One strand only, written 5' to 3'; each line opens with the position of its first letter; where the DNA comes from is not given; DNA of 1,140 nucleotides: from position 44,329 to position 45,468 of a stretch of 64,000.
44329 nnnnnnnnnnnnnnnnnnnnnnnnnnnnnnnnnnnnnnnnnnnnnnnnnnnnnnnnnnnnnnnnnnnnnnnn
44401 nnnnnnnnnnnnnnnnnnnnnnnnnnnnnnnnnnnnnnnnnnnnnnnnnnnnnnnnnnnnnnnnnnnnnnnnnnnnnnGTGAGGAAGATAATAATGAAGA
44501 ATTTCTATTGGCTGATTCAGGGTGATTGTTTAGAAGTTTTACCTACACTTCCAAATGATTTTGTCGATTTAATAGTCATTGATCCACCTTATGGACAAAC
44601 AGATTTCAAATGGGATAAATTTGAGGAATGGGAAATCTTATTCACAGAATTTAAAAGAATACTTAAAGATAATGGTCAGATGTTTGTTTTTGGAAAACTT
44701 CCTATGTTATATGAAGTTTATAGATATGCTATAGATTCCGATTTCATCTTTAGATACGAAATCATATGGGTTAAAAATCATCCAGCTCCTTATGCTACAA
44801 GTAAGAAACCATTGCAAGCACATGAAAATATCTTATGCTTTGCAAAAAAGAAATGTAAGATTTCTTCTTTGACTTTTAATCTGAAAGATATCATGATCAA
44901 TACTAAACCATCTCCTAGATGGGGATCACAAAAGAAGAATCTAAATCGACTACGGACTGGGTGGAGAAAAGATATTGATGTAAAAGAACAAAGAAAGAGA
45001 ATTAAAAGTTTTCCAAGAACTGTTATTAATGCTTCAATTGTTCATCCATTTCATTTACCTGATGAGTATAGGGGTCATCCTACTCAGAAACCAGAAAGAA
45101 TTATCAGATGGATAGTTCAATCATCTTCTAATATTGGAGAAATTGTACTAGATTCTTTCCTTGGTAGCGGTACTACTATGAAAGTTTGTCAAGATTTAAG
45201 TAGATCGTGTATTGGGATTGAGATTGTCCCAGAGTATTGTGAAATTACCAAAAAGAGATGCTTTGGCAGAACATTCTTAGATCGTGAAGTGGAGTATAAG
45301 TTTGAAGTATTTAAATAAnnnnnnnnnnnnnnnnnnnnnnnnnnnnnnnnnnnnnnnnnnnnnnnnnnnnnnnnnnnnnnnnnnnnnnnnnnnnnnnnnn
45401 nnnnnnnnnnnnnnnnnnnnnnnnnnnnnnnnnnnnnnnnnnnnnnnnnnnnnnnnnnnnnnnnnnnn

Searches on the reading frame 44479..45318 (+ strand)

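Call 37: search_protein_families(library=pfam, proteins=[window:44479-45318:+], max_evalue=0.01)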
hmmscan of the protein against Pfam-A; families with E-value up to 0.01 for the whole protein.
window:44479-45318:+ (279 aa): 2 families
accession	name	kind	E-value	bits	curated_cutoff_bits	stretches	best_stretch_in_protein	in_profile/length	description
PF01555.25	N6_N4_Mtase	-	7.8e-42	144.1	26.7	1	29-259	1-221/221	DNA methylase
PF08241.18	Methyltransf_11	-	0.009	17.1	21.2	0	47-69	72-94/95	Methyltransferase domain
